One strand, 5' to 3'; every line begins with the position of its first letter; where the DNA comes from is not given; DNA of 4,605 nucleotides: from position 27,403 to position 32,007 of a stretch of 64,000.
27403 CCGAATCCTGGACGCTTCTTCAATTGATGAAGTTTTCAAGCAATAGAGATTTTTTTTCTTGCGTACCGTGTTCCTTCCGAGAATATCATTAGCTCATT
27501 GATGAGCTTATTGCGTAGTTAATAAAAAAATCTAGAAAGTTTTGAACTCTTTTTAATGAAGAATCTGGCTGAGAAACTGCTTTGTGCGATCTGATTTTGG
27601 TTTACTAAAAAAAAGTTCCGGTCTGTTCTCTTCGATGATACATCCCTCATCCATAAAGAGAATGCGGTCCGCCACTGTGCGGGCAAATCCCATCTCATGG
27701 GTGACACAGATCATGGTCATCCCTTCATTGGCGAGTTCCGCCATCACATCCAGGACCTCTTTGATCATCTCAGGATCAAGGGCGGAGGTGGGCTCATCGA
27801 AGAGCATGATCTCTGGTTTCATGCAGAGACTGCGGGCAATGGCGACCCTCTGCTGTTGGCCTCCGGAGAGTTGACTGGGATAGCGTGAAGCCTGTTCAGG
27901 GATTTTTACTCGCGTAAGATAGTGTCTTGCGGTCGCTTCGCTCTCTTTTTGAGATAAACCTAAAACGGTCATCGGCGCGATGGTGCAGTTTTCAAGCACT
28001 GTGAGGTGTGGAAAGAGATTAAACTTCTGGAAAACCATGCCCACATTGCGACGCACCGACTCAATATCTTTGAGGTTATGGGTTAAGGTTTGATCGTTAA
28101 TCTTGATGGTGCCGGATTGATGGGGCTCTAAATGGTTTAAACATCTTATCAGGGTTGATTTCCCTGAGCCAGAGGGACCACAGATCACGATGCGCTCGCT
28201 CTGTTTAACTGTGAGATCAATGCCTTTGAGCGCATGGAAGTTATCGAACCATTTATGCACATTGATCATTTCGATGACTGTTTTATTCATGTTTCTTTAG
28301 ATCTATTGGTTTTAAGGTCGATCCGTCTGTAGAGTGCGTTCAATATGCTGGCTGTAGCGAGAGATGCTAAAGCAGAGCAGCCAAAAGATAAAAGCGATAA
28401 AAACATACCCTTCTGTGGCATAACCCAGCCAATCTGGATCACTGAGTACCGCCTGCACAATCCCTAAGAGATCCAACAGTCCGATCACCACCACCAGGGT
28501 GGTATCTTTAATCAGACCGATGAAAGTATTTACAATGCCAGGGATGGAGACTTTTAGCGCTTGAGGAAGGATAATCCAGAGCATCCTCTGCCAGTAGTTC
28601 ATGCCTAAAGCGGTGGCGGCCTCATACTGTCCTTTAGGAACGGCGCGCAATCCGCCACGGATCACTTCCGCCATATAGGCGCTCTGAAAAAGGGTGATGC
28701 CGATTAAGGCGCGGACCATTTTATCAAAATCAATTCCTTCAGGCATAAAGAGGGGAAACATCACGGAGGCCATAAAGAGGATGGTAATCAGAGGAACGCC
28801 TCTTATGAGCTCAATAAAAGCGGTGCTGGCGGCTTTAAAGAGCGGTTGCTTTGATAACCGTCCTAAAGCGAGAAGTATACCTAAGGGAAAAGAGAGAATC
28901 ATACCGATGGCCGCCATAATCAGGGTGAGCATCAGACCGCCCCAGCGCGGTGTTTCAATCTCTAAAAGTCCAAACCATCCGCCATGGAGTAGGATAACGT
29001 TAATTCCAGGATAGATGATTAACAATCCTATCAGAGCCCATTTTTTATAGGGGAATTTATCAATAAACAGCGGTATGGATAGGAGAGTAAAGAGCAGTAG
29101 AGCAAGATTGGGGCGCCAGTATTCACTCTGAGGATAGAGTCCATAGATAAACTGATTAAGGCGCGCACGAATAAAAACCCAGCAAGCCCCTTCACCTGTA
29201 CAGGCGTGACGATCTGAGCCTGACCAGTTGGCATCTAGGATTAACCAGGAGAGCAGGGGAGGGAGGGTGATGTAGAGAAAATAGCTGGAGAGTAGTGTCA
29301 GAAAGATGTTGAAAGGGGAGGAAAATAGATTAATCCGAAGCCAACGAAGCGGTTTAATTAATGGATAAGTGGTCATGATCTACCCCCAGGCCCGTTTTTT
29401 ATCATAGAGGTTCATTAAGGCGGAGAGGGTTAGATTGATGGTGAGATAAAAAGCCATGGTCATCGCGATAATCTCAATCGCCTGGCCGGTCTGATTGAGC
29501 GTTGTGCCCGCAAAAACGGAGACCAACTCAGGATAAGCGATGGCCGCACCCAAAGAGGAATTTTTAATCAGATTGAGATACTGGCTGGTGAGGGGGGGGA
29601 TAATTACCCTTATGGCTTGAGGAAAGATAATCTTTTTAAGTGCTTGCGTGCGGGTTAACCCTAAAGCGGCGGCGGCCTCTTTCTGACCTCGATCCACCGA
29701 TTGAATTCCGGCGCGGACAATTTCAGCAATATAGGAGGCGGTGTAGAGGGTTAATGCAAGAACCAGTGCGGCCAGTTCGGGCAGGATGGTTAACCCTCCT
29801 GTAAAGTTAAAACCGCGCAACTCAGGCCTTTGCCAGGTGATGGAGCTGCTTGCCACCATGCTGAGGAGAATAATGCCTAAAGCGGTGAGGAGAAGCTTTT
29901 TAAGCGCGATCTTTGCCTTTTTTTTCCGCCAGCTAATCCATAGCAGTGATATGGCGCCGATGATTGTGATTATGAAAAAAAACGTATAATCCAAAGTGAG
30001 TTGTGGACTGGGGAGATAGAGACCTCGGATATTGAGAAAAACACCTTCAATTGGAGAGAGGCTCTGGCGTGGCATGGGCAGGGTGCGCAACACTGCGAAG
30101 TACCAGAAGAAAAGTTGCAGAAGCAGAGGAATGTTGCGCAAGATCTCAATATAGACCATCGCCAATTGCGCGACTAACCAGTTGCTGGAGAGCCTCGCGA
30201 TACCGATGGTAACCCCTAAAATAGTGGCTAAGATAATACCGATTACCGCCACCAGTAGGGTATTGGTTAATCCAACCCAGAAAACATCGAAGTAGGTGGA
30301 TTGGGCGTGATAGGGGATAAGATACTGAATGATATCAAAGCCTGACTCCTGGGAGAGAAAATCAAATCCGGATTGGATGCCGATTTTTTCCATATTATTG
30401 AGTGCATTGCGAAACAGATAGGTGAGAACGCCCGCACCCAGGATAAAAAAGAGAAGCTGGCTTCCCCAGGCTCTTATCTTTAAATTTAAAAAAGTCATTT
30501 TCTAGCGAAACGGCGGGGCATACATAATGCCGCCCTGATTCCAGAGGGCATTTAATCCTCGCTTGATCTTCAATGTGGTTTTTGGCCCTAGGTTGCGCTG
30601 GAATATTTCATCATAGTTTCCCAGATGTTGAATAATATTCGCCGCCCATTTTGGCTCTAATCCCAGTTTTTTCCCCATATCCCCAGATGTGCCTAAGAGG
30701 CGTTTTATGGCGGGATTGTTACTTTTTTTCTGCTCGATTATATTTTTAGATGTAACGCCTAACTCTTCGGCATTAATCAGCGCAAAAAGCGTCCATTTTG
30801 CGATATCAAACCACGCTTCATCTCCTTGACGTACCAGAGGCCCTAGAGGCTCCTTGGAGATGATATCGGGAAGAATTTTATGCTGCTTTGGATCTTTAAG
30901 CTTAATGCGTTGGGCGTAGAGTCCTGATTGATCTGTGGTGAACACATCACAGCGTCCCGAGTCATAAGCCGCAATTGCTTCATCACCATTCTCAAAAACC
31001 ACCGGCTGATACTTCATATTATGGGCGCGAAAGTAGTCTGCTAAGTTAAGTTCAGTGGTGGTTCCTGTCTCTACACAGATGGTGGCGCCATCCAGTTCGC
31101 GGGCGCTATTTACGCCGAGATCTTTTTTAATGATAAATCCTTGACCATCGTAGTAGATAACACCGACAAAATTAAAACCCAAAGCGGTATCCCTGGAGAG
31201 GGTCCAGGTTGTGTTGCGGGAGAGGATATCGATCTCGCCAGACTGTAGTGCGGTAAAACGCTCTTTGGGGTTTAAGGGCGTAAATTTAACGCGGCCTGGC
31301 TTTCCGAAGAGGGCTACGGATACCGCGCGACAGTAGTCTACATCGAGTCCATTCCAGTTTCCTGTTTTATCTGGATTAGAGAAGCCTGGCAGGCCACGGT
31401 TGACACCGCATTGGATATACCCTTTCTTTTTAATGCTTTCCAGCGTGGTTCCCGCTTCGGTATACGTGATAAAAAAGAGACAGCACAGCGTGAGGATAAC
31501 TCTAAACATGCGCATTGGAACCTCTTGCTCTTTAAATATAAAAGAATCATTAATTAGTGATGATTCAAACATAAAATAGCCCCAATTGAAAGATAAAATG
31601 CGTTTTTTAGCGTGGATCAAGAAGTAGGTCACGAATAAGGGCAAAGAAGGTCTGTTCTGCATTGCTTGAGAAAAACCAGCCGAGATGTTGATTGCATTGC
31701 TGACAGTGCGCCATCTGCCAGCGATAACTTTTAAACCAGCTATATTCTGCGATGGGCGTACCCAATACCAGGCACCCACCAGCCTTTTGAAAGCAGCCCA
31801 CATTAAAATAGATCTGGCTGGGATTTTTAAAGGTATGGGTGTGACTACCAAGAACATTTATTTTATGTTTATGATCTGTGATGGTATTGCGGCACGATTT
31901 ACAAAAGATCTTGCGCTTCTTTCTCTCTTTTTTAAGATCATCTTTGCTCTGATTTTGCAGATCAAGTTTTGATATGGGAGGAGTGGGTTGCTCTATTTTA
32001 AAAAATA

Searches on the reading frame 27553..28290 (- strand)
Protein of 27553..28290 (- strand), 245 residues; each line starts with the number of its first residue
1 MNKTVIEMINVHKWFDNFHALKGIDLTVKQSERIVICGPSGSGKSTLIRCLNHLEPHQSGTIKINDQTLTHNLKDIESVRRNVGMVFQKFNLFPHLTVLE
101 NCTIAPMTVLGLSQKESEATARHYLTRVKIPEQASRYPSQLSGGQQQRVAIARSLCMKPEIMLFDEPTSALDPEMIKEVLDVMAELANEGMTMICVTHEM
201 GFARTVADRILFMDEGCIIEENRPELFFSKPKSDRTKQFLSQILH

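Call 25: search_protein_families(library=pfam, proteins=[window:27553-28290:-], max_evalue=0.00001)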
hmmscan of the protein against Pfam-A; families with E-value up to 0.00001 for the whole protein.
window:27553-28290:- (245 aa): 3 families
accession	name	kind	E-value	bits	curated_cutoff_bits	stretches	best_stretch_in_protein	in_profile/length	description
PF00005.33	ABC_tran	-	9e-41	140.1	25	1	21-169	1-137/137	ABC transporter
PF13304.12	AAA_21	-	2.3e-14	54.6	27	1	131-200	228-300/304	AAA domain, putative AbiEii toxin, Type IV TA system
PF02463.25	SMC_N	-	9.8e-09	35.4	40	1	17-206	9-205/220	RecF/RecN/SMC N terminal domain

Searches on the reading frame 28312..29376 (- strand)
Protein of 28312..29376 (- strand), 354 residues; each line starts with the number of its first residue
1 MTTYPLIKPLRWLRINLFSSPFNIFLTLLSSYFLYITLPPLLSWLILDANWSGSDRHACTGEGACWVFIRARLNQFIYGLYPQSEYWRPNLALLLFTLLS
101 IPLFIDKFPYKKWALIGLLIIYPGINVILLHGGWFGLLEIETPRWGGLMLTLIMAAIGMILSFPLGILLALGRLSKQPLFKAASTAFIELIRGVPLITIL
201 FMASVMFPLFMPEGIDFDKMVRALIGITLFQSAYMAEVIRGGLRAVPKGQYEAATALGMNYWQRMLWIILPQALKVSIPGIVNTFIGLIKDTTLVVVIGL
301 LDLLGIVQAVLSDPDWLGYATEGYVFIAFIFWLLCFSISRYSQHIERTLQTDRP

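Call 25: search_protein_families(library=pfam, proteins=[window:28312-29376:-], max_evalue=0.00001)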
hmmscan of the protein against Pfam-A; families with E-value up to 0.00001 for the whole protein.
window:28312-29376:- (354 aa): 1 family
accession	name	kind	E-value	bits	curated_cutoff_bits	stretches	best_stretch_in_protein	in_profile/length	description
PF00528.27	BPD_transp_1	-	9.3e-24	84.6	26.4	1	163-349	2-182/184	Binding-protein-dependent transport system inner membrane component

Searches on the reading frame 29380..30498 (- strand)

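Call 25: search_protein_families(library=pfam, proteins=[window:29380-30498:-], max_evalue=0.00001)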
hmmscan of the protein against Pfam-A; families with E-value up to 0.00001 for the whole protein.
window:29380-30498:- (372 aa): 1 family
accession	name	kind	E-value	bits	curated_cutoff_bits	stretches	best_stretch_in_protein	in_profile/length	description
PF00528.27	BPD_transp_1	-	1.2e-17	64.7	26.4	1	92-368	2-181/184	Binding-protein-dependent transport system inner membrane component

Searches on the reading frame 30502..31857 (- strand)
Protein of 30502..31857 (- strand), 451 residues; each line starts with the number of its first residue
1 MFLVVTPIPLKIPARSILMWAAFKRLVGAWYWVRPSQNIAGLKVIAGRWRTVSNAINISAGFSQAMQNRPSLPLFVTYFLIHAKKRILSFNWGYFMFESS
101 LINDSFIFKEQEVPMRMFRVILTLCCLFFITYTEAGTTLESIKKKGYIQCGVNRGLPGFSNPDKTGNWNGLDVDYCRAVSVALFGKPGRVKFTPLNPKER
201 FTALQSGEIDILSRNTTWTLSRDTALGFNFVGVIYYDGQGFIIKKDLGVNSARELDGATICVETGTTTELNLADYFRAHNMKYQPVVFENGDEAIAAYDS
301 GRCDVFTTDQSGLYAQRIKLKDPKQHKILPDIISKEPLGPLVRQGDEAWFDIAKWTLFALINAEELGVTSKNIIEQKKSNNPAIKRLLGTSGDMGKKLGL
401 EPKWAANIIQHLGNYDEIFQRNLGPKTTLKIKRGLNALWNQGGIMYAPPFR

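Call 75: search_protein_families(library=pfam, proteins=[window:30502-31857:-], max_evalue=0.0001)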
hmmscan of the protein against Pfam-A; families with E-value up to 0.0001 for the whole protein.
window:30502-31857:- (451 aa): 1 family
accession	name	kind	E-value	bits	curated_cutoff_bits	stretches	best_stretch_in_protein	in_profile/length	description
PF00497.25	SBP_bac_3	-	2.6e-13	50.3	26.4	1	148-366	1-122/132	Bacterial extracellular solute-binding proteins, family 3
